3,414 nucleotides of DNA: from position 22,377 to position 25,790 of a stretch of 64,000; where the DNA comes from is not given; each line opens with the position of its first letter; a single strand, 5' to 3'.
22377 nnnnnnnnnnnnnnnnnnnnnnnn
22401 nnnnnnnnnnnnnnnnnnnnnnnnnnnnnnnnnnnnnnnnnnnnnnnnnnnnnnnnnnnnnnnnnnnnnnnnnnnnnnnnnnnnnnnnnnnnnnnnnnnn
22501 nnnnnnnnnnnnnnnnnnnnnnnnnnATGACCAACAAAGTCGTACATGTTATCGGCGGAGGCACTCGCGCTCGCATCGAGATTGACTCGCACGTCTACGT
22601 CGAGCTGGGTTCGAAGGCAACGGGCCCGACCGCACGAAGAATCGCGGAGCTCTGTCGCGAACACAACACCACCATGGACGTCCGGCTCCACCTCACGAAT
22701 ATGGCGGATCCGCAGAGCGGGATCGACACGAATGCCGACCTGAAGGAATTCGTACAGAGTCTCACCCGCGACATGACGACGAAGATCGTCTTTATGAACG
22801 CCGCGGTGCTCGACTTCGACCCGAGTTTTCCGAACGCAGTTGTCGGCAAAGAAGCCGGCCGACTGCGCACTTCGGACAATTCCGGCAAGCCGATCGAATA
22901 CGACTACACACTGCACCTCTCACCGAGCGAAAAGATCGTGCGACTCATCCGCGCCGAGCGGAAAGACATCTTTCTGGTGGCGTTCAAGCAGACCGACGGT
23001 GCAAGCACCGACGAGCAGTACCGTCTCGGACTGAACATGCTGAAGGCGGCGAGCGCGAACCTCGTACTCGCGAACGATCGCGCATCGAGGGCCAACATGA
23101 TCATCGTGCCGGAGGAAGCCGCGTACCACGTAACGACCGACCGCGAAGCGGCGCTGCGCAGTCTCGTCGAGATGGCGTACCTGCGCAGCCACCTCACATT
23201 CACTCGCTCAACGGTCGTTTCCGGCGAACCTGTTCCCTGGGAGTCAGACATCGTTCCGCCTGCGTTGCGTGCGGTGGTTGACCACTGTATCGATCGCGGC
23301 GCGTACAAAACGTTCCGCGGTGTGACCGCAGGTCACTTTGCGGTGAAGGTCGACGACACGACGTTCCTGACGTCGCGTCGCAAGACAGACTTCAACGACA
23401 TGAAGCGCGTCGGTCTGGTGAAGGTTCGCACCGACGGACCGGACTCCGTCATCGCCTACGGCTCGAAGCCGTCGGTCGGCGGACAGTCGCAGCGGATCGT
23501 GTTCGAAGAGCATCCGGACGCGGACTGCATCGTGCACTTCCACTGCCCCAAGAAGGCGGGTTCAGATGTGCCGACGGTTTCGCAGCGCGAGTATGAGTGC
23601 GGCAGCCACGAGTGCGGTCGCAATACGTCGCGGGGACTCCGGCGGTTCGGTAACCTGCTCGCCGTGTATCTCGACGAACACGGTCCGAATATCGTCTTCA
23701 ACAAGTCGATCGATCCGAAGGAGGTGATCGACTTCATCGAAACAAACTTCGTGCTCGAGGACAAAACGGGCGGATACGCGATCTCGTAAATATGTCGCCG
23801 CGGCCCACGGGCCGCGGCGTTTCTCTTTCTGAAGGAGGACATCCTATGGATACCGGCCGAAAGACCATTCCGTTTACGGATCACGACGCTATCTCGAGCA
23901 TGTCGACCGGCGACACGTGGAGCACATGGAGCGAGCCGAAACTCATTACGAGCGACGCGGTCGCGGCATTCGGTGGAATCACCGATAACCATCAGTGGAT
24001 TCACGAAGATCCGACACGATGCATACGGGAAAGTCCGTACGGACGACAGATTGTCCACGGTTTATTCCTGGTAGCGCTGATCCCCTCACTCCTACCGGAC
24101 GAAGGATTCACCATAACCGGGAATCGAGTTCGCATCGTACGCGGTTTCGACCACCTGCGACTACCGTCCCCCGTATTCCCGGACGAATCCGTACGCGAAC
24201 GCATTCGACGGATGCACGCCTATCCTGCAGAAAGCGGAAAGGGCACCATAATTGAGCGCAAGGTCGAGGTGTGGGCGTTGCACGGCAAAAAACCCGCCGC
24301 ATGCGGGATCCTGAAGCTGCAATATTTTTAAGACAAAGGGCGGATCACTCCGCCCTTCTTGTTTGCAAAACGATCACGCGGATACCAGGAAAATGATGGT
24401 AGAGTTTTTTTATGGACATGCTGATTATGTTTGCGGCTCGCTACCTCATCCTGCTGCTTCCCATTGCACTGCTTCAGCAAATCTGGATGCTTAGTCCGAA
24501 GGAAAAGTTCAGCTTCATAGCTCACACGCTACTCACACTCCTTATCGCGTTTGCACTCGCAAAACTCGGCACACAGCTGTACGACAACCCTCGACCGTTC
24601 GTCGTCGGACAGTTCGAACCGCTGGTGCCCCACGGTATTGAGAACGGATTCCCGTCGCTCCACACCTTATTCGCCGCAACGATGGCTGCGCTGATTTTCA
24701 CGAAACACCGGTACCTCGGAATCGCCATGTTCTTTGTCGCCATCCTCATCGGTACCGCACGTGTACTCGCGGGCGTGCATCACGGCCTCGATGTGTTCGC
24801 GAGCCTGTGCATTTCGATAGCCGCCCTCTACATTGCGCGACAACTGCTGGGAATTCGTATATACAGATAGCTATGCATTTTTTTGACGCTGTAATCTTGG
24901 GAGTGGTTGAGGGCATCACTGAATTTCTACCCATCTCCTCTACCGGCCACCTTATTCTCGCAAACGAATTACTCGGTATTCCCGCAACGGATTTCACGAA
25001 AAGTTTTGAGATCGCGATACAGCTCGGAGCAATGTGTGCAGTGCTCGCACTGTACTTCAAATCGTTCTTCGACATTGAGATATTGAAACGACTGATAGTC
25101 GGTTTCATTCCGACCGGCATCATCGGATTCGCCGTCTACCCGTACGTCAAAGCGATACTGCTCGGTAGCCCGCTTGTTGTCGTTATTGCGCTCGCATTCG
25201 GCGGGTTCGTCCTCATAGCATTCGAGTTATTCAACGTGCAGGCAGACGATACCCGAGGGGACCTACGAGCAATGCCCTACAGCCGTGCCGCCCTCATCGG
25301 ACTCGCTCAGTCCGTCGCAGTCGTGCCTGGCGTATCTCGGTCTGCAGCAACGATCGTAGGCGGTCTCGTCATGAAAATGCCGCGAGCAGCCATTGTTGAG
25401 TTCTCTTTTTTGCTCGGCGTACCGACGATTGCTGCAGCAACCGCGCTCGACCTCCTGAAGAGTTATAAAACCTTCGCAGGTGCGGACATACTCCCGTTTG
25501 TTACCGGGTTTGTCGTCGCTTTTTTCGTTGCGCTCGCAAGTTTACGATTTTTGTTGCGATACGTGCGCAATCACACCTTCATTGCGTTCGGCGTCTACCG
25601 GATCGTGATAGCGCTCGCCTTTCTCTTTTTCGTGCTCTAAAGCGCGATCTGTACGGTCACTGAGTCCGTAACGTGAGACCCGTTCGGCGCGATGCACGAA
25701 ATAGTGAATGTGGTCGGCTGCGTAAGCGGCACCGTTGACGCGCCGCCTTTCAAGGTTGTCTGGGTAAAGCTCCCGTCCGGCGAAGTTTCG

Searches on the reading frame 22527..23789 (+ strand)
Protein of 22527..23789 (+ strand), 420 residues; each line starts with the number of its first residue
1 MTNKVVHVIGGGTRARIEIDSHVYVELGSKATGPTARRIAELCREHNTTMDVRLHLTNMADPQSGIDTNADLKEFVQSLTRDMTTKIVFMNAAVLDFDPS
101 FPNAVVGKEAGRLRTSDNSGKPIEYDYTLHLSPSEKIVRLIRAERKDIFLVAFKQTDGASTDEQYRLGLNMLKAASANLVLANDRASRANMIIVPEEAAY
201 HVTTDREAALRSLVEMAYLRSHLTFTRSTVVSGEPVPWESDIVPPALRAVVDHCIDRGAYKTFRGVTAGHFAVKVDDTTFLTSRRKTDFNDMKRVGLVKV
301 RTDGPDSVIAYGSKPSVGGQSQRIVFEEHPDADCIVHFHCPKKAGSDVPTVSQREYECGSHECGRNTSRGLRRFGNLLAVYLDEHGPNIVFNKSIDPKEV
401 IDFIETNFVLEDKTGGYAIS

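Call 9: search_protein_families(library=ncbifam, proteins=[window:22527-23789:+], max_evalue=0.00001)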
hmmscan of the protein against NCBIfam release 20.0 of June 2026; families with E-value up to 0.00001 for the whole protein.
window:22527-23789:+ (420 aa): 0 families

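Call 10: find_related_loci(query=window:22527-23789:+, collection=genome_contigs, flank=6000)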
Query window:22527-23789:+ (420 aa) in genome_contigs; peptide patterns used: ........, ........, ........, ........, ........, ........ (x = any residue, [..] = any of these).
185 stretches matched a pattern; 18 encode a relative of the query (tblastn E <= 1e-3); 18 distinct loci.
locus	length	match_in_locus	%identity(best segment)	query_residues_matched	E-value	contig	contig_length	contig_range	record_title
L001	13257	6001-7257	97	1-419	0e+0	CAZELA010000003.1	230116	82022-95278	MAG TPA_asm: uncultured Candidatus Saccharibacteria bacterium isolate SRP170004_co1_374 genome assembly, contig: NODE_49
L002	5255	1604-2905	76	1-420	0e+0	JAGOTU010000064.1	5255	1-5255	MAG: Candidatus Paceibacterota bacterium isolate Gw_Eff_bin_443 Gw_Eff_53673_length_5255_cov_5.037832, whole genome shot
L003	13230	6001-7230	76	2-417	0e+0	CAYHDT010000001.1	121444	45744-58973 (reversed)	MAG TPA_asm: uncultured Candidatus Saccharibacteria bacterium isolate ERP119705_co10_179 genome assembly, contig: NODE_5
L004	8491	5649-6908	69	1-420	0e+0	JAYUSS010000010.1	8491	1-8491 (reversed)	MAG: Candidatus Peregrinibacteria bacterium isolate GL117_UP_metabinner_13 GL117_UP_metabinner_13_9, whole genome shotgu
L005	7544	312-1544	69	3-419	0e+0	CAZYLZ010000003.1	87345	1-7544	MAG TPA_asm: uncultured Candidatus Saccharibacteria bacterium isolate SRP278252_co1_807 genome assembly, contig: NODE_28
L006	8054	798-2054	69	1-419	0e+0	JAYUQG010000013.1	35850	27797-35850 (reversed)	MAG: bacterium isolate GL114_DN_metabat_102 GL114_DN_metabat_102_12, whole genome shotgun sequence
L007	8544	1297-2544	68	1-420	0e+0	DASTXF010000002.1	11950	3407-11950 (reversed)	MAG TPA_asm: Candidatus Paceibacterota bacterium isolate SMAG_U2407 k141_31946, whole genome shotgun sequence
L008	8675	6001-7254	67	1-420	0e+0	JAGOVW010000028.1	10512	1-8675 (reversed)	MAG: Candidatus Paceibacterota bacterium isolate Gw_Eff_bin_92 Gw_Eff_16347_length_10512_cov_6.992682, whole genome shot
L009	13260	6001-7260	65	1-420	0e+0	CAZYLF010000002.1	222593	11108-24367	MAG TPA_asm: uncultured Candidatus Saccharibacteria bacterium isolate SRP292972_co3_71 genome assembly, contig: NODE_84_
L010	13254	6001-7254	66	1-420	0e+0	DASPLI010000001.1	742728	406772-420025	MAG TPA_asm: Candidatus Paceibacterota bacterium isolate SMAG_U12059 k141_213345, whole genome shotgun sequence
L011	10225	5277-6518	62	1-419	2e-171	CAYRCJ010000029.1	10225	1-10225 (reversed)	MAG TPA_asm: uncultured Candidatus Saccharibacteria bacterium isolate SRP193066_co2_427 genome assembly, contig: NODE_34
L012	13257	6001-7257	62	1-419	7e-168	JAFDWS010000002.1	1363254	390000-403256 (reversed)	MAG: Armatimonadota bacterium isolate SZAS-3 ARMAT-KAN-4__2__length-1363254, whole genome shotgun sequence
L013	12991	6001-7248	60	1-420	2e-166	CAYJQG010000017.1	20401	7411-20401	MAG TPA_asm: uncultured Candidatus Saccharibacteria bacterium isolate ERP125453_co1_149 genome assembly, contig: NODE_25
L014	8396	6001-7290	51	4-414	2e-126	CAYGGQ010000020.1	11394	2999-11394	MAG TPA_asm: uncultured Gammaproteobacteria bacterium isolate ERP113451_co3_125 genome assembly, contig: NODE_4663_lengt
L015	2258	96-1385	51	4-414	2e-134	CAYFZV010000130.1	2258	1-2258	MAG TPA_asm: uncultured Gammaproteobacteria bacterium isolate ERP113451_co1_105 genome assembly, contig: NODE_86171_leng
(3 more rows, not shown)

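Call 17: search_protein_families(library=pfam, proteins=[window:22527-23789:+], max_evalue=0.001)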
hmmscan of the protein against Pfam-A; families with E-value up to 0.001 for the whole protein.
window:22527-23789:+ (420 aa): 2 families
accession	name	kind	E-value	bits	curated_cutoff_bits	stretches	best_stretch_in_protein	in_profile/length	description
PF00596.27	Aldolase_II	-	1e-08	35.7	22.2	1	264-341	16-93/183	Class II Aldolase and Adducin N-terminal domain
PF04127.22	DFP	-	1.4e-06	28.7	22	1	3-188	3-172/186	DNA/pantothenate metabolism flavoprotein C-terminal domain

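Call 18: search_protein_families(library=padloc, proteins=[window:22527-23789:+], max_evalue=0.001)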
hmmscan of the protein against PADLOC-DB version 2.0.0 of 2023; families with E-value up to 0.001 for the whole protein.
window:22527-23789:+ (420 aa): 0 families

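Call 24: find_homologous_proteins(query=window:22527-23789:+, max_evalue=1e-30)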
Query window:22527-23789:+ (420 aa): 3202 proteins with E <= 1e-30 among 8000 candidates; the best 120 are listed.
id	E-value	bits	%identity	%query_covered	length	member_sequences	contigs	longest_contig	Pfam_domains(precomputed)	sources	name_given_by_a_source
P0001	2.3e-281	950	100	100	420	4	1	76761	PF00596.28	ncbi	-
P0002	8.8e-213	724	76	100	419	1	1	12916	PF00596.28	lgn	-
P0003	2.3e-206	703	77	99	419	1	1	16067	PF00596.28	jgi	jgi:hypothetical protein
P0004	2.9e-204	696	76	100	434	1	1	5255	PF00596.28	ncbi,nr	ncbi:MAG: class II aldolase/adducin family protein [Candidatus Pacebacteria bacterium]|nr:class II a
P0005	4.9e-202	689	75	100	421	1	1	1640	PF00596.28,PF04127.23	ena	-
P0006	1.1e-198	678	74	100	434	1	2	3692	PF00596.28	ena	-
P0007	1.0e-197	675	73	100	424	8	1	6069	PF00596.28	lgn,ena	-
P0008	4.7e-196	669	73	100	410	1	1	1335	PF00596.28,PF04127.23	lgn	-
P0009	5.4e-193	659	70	100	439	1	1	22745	PF00596.28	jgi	jgi:hypothetical protein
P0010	7.4e-191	652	70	100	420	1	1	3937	PF00596.28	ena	-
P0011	2.0e-190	651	69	100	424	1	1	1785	PF00596.28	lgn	-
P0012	1.0e-189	648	69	100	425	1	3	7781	PF00596.28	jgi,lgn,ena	-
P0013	1.0e-189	648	69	100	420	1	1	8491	PF00596.28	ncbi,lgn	-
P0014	1.1e-189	648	70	100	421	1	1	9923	PF00596.28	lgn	-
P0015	3.1e-189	647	70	100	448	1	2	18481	PF00596.28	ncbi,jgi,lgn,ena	-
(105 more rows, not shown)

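Call 25: find_encoding_contigs(protein=P0002, flank=4000, max_places=3)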
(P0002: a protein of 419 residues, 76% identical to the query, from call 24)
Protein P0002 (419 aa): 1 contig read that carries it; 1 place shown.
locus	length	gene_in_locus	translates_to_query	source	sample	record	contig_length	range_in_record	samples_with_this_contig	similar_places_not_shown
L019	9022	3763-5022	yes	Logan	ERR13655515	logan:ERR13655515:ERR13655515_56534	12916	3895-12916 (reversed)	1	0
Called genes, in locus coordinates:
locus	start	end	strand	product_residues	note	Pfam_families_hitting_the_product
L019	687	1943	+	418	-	PF00128:Alpha-amylase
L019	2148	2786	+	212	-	PF05173:DapB_C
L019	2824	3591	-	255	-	PF01978:TrmB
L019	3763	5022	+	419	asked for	PF00596:Aldolase_II (weak)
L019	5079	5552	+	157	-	PF01575:MaoC_dehydratas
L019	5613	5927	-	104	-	-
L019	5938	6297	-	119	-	PF18895:T4SS_pilin (weak)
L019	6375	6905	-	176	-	-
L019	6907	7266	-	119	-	-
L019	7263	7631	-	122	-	PF04956:TrbC (weak), PF18895:T4SS_pilin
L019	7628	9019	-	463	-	PF01547:SBP_bac_1, PF13416:SBP_bac_8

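Call 26: find_encoding_contigs(protein=P0003, flank=4000, max_places=3)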
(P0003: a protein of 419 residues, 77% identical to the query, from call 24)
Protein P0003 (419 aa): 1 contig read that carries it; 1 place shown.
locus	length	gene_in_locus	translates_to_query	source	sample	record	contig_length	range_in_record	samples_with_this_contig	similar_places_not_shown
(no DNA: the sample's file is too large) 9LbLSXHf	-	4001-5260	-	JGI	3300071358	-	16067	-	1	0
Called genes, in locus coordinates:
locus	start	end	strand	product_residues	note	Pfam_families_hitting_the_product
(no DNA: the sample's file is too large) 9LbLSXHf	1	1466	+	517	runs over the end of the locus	PF13541:ChlI, PF01078:Mg_chelatase, PF00004:AAA (weak), PF07728:AAA_5, PF00493:MCM, PF13335:Mg_chelatase_C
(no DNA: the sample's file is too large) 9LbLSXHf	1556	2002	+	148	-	-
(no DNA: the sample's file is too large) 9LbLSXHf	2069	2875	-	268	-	PF04909:Amidohydro_2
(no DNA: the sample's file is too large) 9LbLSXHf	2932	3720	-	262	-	PF01978:TrmB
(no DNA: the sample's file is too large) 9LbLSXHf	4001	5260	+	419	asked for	PF00596:Aldolase_II (weak)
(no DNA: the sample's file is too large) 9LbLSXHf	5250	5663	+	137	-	PF01575:MaoC_dehydratas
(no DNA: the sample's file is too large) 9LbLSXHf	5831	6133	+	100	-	-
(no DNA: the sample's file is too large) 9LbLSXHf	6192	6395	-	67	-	-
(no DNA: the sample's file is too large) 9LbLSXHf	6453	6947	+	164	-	PF08719:NADAR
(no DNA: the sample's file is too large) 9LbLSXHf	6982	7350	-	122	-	-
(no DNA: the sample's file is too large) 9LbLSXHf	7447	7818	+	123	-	-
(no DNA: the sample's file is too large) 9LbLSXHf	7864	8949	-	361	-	PF01476:LysM, PF23473:LysM3_LYK4_5 (weak), PF01476:LysM, PF01551:Peptidase_M23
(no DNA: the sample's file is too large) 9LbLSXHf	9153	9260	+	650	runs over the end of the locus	PF00580:UvrD-helicase, PF13245:AAA_19, PF01443:Viral_helicase1 (faint), PF13087:AAA_12 (faint), PF13361:UvrD_C, PF13538:UvrD_C_2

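Call 27: find_encoding_contigs(protein=P0006, flank=4000, max_places=3)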
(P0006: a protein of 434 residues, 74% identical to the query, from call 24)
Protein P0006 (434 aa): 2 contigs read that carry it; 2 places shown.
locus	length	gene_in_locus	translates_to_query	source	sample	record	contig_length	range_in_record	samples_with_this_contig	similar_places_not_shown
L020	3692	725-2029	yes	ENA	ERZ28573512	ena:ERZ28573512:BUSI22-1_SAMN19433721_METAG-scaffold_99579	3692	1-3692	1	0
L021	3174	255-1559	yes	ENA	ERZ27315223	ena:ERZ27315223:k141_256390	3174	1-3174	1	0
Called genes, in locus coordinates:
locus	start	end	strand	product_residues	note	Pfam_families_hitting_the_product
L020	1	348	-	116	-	?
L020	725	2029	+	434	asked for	PF00596:Aldolase_II (weak)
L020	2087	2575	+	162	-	PF01575:MaoC_dehydratas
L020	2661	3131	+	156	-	PF01569:PAP2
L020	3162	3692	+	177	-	?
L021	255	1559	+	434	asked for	PF00596:Aldolase_II (weak)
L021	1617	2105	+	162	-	PF01575:MaoC_dehydratas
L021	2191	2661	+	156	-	PF01569:PAP2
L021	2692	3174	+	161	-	?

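Call 28: find_encoding_contigs(protein=P0007, flank=4000, max_places=3)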
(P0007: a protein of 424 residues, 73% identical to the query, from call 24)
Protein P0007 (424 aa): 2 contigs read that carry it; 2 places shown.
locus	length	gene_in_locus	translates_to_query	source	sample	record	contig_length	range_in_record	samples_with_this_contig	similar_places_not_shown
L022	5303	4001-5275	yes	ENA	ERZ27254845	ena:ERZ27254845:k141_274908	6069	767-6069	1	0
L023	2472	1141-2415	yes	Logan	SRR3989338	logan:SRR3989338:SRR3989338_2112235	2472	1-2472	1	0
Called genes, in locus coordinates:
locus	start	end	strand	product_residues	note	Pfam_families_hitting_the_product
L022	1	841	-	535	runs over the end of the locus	PF01565:FAD_binding_4, PF02913:FAD-oxidase_C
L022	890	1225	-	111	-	-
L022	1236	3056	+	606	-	PF13386:DsbD_2 (weak), PF00578:AhpC-TSA, PF08534:Redoxin, PF13905:Thioredoxin_8, PF17991:Thioredoxin_10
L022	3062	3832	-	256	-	PF01978:TrmB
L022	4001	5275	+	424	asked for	PF00596:Aldolase_II (weak)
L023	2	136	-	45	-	?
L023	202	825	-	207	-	-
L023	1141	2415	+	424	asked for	PF00596:Aldolase_II (weak)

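Call 57: find_encoding_contigs(protein=P0005, flank=3000, max_places=3)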
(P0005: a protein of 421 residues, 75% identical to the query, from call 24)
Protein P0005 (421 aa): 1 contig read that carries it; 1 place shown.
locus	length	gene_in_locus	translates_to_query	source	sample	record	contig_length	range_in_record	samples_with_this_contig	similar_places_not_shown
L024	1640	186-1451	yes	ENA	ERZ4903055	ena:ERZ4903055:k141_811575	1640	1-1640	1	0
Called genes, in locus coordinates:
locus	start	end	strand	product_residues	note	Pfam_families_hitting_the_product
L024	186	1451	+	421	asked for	PF04127:DFP (faint), PF00596:Aldolase_II (weak)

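Call 58: find_encoding_contigs(protein=P0001, flank=10000, max_places=6)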
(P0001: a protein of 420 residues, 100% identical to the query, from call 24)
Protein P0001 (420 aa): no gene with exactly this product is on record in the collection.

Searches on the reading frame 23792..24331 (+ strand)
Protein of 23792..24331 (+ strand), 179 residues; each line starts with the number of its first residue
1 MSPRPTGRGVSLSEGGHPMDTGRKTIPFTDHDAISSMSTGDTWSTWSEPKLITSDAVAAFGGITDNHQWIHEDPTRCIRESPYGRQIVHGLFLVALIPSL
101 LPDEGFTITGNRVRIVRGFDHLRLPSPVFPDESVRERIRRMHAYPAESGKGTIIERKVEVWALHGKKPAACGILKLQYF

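Call 17: search_protein_families(library=pfam, proteins=[window:23792-24331:+], max_evalue=0.001)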
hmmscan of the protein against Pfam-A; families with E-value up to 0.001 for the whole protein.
window:23792-24331:+ (179 aa): 1 family
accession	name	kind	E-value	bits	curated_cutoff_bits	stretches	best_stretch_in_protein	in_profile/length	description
PF01575.25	MaoC_dehydratas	-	3.1e-11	43.4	27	1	49-140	15-101/123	MaoC like domain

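Call 18: search_protein_families(library=padloc, proteins=[window:23792-24331:+], max_evalue=0.001)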
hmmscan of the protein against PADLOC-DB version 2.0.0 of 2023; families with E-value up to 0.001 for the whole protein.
window:23792-24331:+ (179 aa): 0 families

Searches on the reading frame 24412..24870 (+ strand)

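Call 17: search_protein_families(library=pfam, proteins=[window:24412-24870:+], max_evalue=0.001)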
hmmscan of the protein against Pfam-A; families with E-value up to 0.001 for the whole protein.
window:24412-24870:+ (152 aa): 2 families
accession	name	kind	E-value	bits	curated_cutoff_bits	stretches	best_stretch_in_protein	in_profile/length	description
PF01569.27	PAP2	-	3.1e-16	59.8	27.2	1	39-145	5-124/130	PAP2 superfamily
PF14378.12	PAP2_3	-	4.2e-05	23.9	27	1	6-140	31-189/190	PAP2 superfamily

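Call 18: search_protein_families(library=padloc, proteins=[window:24412-24870:+], max_evalue=0.001)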
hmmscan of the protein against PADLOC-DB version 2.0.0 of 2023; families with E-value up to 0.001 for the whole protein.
window:24412-24870:+ (152 aa): 0 families

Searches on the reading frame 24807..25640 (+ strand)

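Call 17: search_protein_families(library=pfam, proteins=[window:24807-25640:+], max_evalue=0.001)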
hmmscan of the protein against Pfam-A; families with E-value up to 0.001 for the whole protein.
window:24807-25640:+ (277 aa): 1 family
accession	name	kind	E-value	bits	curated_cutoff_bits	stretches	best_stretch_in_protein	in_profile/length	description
PF02673.24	BacA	-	2.3e-67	227.9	33.4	1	28-270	1-256/257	Bacitracin resistance protein BacA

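Call 18: search_protein_families(library=padloc, proteins=[window:24807-25640:+], max_evalue=0.001)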
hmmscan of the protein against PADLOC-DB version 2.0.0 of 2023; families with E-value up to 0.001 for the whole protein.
window:24807-25640:+ (277 aa): 0 families
